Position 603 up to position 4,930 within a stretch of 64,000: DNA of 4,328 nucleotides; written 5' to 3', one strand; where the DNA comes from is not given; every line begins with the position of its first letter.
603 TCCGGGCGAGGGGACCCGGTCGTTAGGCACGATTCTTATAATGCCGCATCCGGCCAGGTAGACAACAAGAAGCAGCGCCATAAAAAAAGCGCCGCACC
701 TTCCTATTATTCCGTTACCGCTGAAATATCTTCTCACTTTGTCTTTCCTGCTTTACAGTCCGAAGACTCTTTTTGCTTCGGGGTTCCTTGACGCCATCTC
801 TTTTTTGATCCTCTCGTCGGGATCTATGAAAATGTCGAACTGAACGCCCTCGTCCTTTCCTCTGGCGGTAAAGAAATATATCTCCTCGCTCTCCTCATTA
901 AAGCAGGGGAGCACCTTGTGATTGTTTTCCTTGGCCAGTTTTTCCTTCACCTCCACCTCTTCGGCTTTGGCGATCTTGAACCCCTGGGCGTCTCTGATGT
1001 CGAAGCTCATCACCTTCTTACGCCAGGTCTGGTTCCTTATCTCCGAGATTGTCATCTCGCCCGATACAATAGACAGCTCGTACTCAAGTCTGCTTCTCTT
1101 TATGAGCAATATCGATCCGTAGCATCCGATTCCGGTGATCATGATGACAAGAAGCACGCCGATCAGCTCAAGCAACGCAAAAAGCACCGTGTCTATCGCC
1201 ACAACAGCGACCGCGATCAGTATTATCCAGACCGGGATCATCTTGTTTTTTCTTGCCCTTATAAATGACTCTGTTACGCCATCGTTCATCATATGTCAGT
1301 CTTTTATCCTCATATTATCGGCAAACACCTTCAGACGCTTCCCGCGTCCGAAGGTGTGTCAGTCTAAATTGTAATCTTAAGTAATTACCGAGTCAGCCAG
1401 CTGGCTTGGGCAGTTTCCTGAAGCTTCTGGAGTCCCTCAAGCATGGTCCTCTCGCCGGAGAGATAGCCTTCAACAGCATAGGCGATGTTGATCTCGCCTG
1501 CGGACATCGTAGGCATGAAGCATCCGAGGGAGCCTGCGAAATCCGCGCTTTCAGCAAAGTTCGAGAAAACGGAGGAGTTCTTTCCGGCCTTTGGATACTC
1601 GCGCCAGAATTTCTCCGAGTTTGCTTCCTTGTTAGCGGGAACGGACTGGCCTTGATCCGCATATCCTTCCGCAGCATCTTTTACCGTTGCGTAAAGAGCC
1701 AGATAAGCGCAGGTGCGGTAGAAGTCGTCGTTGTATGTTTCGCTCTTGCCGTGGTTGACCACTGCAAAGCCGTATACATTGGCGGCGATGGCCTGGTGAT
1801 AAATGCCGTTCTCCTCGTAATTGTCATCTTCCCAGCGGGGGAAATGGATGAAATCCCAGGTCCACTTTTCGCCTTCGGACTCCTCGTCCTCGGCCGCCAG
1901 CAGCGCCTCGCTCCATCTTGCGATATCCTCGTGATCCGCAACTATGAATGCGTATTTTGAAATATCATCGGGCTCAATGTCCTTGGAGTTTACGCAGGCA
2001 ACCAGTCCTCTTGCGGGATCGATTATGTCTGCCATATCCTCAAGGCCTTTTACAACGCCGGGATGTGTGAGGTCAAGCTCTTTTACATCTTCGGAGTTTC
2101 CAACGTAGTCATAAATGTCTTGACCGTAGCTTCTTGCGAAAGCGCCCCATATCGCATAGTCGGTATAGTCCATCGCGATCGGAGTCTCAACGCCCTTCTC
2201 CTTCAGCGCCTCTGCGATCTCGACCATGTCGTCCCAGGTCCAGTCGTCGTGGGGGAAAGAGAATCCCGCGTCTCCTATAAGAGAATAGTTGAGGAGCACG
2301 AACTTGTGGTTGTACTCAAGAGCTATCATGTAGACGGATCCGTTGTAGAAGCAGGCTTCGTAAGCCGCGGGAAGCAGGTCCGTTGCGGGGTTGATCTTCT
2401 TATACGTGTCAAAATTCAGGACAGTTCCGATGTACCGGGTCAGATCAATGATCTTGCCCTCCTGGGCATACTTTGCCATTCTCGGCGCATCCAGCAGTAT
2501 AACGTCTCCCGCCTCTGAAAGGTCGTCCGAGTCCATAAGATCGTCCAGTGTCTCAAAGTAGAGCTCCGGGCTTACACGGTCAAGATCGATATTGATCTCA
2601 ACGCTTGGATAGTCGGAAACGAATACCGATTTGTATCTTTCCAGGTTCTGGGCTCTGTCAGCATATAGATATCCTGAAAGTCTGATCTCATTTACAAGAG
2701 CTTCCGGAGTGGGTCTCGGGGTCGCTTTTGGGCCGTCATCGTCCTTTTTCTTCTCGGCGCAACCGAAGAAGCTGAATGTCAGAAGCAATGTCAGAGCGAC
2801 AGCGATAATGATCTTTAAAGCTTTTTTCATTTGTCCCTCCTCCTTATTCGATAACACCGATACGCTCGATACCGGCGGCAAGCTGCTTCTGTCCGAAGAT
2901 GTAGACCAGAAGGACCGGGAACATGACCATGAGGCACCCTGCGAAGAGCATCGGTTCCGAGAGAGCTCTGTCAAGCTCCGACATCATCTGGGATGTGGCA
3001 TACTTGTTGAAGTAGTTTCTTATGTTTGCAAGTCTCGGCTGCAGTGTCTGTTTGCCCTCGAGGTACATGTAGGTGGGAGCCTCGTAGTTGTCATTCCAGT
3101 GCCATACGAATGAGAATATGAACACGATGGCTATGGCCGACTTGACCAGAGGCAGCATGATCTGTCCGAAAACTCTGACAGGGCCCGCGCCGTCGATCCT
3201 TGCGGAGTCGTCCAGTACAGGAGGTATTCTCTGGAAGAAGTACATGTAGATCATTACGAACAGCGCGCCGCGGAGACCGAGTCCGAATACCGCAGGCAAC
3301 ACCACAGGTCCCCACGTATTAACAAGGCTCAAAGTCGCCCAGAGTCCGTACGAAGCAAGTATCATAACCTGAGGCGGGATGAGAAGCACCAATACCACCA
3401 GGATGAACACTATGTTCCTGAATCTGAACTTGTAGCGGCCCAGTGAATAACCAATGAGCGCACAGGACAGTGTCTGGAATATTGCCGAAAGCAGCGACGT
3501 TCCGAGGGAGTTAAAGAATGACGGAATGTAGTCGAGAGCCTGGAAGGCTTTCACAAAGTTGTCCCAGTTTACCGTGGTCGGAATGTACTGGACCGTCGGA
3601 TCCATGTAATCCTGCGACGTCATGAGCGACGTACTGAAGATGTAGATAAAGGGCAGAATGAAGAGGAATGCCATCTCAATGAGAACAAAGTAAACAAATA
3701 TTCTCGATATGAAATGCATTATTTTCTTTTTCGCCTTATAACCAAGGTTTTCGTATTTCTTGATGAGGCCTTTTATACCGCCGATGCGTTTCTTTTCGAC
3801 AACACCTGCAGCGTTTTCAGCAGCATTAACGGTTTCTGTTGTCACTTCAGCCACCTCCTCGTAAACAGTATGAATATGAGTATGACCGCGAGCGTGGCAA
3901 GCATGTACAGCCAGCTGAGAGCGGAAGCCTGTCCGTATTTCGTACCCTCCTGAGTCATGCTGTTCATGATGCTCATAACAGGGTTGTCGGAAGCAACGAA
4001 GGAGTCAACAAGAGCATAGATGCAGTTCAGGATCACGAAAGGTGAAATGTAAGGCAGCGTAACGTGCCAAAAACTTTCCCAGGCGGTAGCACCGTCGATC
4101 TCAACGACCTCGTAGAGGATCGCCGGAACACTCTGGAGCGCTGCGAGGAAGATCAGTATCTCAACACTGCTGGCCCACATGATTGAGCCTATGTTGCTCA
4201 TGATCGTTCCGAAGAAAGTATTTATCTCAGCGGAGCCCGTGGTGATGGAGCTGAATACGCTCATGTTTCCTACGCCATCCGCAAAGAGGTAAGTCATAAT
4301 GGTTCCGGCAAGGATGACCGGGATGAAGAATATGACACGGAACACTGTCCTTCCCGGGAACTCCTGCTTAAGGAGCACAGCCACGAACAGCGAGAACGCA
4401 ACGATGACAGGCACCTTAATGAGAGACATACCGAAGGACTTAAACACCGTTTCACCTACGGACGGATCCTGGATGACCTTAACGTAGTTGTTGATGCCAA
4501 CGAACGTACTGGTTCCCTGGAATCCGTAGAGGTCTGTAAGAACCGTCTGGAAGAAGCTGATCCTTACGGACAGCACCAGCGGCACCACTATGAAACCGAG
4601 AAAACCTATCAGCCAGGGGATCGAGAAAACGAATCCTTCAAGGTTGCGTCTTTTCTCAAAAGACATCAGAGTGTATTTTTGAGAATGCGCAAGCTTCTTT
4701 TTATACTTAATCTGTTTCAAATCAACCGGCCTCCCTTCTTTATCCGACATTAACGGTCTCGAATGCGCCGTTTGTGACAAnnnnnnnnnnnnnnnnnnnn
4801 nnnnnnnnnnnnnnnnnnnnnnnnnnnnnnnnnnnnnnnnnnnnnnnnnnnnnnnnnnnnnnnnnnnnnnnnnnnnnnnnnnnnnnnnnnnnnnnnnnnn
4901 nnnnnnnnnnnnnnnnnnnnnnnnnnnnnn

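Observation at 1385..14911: Composite polysaccharide-uptake operon: two CUT1 permease pairs, one lipoprotein SBP, one 1141-aa membrane-anchored CBM-SBP fusion, an NHL-propeller/multipass-membrane fusion and a 909-aa ecto-GH-like protein, with no ATPase gene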

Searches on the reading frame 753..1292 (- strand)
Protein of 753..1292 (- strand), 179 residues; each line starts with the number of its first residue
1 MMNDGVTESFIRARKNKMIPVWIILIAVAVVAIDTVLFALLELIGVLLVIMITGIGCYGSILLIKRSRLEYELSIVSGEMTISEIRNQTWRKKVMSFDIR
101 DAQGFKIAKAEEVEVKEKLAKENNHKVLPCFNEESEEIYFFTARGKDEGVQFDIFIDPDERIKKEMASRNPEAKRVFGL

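Call 69: search_protein_families(library=pfam, proteins=[window:753-1292:-], max_evalue=0.0001)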
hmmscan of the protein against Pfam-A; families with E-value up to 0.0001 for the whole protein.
window:753-1292:- (179 aa): 1 family
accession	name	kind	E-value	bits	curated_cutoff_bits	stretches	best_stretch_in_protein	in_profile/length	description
PF19601.4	DUF6106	-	7.5e-06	26.4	25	1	27-143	25-142/173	Family of unknown function (DUF6106)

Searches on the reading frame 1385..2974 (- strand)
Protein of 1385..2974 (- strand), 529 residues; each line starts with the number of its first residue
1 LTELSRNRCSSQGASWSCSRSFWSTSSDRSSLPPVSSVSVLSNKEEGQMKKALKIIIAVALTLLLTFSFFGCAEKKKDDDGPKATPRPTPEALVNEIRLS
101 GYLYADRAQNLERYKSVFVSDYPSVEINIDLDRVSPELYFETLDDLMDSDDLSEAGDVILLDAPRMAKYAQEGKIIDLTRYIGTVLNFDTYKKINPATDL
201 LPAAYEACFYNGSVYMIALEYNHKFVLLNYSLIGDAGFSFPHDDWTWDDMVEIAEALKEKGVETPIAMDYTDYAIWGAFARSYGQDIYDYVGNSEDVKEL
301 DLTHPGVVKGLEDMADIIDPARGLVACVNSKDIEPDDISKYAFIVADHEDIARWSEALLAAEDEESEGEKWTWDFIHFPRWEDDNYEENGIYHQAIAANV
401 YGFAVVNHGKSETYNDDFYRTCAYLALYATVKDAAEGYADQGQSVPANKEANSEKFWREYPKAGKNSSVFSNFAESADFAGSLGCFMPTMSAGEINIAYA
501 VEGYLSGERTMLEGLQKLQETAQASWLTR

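Call 4: search_protein_families(library=pfam, proteins=[window:1385-2974:-], max_evalue=0.01)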
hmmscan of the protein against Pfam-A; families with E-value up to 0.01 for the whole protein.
window:1385-2974:- (529 aa): 2 families
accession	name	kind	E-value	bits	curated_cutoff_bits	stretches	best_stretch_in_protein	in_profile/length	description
PF13416.11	SBP_bac_8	-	8.1e-11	42.7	27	1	156-463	40-277/279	Bacterial extracellular solute-binding protein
PF01547.30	SBP_bac_1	-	1.1e-08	35.9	26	1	155-316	49-197/307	Bacterial extracellular solute-binding protein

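Call 5: search_protein_families(library=ncbifam, proteins=[window:1385-2974:-], max_evalue=0.01)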
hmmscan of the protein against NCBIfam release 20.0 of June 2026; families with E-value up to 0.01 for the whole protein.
window:1385-2974:- (529 aa): 2 families
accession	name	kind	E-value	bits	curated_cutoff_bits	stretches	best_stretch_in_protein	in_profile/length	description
TIGR03850.1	bind_CPR_0540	equivalog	2.8e-05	22.9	299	1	55-293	3-229/437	carbohydrate ABC transporter substrate-binding protein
TIGR03851.1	chitin_NgcE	equivalog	0.00022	20.3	399.65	1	166-317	107-255/450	N-acetylglucosamine/diacetylchitobiose ABC transporter substrate-binding protein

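Call 80: search_solved_structures(query=window:1385-2830:-, max_evalue=0.01)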
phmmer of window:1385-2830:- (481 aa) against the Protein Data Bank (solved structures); distinct sequences matched with E-value up to 0.01: 12.
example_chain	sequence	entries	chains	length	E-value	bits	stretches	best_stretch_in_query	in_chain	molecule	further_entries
5f7v_A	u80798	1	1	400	3.7e-09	39.2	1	67-221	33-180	Lmo0181 protein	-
9ru4_A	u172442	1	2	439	3.9e-05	25.9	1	105-267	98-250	Sugar ABC transporter, sugar-binding protein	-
9s0l_A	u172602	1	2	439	0.00012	24.3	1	105-267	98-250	Sugar ABC transporter, sugar-binding protein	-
9rwc_A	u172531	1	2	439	0.00013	24.2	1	105-267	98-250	Sugar ABC transporter, sugar-binding protein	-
9rsi_A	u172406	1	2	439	0.00013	24.2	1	105-267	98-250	Sugar ABC transporter, sugar-binding protein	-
9xf5_A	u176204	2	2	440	0.00024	23.3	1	13-214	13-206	ABC transporter substrate-binding protein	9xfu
5z6b_A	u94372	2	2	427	0.00028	23.1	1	91-238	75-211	Putative ABC transporter substrate-binding protein YesO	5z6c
9ry2_A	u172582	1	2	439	0.00029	23.1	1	106-267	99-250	Sugar ABC transporter, sugar-binding protein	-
4r6k_A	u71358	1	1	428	0.0003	23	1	104-239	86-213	SOLUTE-BINDING PROTEIN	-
9rsl_A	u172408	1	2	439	0.00042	22.5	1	106-267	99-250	Sugar ABC transporter, sugar-binding protein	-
4g68_B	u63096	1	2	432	0.0035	19.5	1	134-224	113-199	ABC transporter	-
4g68_A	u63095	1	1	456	0.0039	19.3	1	134-224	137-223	ABC transporter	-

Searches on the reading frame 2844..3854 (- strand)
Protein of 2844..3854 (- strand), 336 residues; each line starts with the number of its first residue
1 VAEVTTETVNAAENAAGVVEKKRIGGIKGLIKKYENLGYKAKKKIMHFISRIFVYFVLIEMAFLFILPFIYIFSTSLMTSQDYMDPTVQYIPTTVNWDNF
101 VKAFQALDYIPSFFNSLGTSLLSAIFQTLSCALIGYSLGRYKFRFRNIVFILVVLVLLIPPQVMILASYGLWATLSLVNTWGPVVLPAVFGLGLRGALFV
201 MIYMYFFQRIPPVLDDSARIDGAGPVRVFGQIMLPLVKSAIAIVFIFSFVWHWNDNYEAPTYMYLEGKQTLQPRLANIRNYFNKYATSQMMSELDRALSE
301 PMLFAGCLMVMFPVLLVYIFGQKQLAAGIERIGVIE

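Call 4: search_protein_families(library=pfam, proteins=[window:2844-3854:-], max_evalue=0.01)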
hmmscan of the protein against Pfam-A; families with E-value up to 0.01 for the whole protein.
window:2844-3854:- (336 aa): 1 family
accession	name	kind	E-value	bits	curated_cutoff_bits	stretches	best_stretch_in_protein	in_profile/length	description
PF00528.27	BPD_transp_1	-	2.9e-11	43.9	26.4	1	133-320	3-174/184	Binding-protein-dependent transport system inner membrane component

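Call 5: search_protein_families(library=ncbifam, proteins=[window:2844-3854:-], max_evalue=0.01)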
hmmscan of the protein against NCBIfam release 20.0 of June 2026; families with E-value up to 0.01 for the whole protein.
window:2844-3854:- (336 aa): 13 families
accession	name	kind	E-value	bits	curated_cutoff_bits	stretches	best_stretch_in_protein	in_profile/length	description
NF008210.0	PRK10973.1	equivalog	5.7e-20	72.2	297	1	51-326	9-273/281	sn-glycerol-3-phosphate ABC transporter permease UgpE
NF040932.1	ABC_arch_GlcU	equivalog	4.2e-15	56.1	340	1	54-287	5-233/272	glucose ABC transporter permease GlcU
NF008231.0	PRK10998.1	equivalog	2.8e-11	43.5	261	1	110-257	82-231/296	maltose ABC transporter permease MalG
TIGR01581.1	Mo_ABC_porter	hypoth_equivalog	4.2e-09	36.2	210.3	1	94-249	4-168/225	ABC transporter permease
NF007047.0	PRK09500.1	equivalog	3.3e-08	33.5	326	1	55-252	9-196/257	spermidine/putrescine ABC transporter permease PotC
NF007852.0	PRK10561.1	equivalog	1.8e-07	31.3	335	1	202-257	176-231/295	sn-glycerol-3-phosphate ABC transporter permease UgpA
TIGR02141.1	modB_ABC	equivalog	2.6e-06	27.2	182.6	1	116-250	3-146/208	molybdate ABC transporter permease subunit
NF040839.1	tungstate_WtpB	equivalog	2.8e-06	27.2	340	1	88-249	22-190/251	tungstate ABC transporter permease WtpB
TIGR02139.1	permease_CysT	equivalog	0.00041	20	246.1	1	93-249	32-197/265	sulfate ABC transporter permease subunit CysT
NF043074.1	MMSYN1_0196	equivalog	0.00075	18.9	350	1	49-216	10-160/277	spermidine/putrescine ABC transporter permease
NF007044.0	PRK09497.1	equivalog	0.00097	18.7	348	0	50-172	8-121/285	spermidine/putrescine ABC transporter permease PotB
NF006939.0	PRK09421.1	equivalog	0.0011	18.5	262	1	116-249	15-158/230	molybdate ABC transporter permease subunit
NF007963.0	PRK10683.1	equivalog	0.0013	18.2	489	1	46-247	25-247/317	putrescine ABC transporter permease PotH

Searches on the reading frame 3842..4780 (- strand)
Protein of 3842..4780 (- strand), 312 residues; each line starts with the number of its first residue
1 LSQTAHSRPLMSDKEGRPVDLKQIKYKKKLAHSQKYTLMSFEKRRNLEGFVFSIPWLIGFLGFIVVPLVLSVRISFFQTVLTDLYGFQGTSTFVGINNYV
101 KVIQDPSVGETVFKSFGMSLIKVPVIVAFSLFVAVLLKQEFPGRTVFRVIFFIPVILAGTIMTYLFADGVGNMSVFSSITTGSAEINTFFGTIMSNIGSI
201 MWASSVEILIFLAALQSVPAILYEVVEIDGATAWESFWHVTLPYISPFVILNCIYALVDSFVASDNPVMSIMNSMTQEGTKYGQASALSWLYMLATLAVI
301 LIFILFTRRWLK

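Call 4: search_protein_families(library=pfam, proteins=[window:3842-4780:-], max_evalue=0.01)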
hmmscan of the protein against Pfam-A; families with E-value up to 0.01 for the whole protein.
window:3842-4780:- (312 aa): 1 family
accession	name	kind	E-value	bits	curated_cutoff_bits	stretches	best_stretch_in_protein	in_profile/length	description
PF00528.27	BPD_transp_1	-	1.8e-08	34.8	26.4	1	144-306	21-171/184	Binding-protein-dependent transport system inner membrane component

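Call 5: search_protein_families(library=ncbifam, proteins=[window:3842-4780:-], max_evalue=0.01)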
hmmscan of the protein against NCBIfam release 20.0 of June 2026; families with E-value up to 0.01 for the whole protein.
window:3842-4780:- (312 aa): 10 families
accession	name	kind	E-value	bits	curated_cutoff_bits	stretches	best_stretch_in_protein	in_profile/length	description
TIGR03262.1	PhnU2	equivalog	2.5e-14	52.9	593.25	1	62-256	8-197/546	putative 2-aminoethylphosphonate ABC transporter permease subunit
NF007852.0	PRK10561.1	equivalog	1.8e-13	51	335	1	50-265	15-235/295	sn-glycerol-3-phosphate ABC transporter permease UgpA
NF008232.0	PRK10999.1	equivalog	6.9e-08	31.7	392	1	89-247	260-431/520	maltose ABC transporter permease MalF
NF006939.0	PRK09421.1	equivalog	1.2e-06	28.1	262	1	111-259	11-160/230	molybdate ABC transporter permease subunit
TIGR00969.1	3a0106s02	subfamily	3.8e-06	26.6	240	1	94-252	45-203/272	sulfate ABC transporter permease subunit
TIGR02141.1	modB_ABC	equivalog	4.1e-06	26.6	182.6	1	115-258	3-146/208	molybdate ABC transporter permease subunit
NF040931.1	ABC_arch_GlcT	equivalog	6.8e-06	25.9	360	1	54-311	3-276/278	glucose ABC transporter permease GlcT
TIGR01581.1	Mo_ABC_porter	hypoth_equivalog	1.6e-05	24.5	210.3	1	96-257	7-168/225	ABC transporter permease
TIGR02140.1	permease_CysW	equivalog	8.2e-05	22.2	329.1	1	93-246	30-183/261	sulfate ABC transporter permease subunit CysW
NF040932.1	ABC_arch_GlcU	equivalog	8.8e-05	22.3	340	1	185-271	129-212/272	glucose ABC transporter permease GlcU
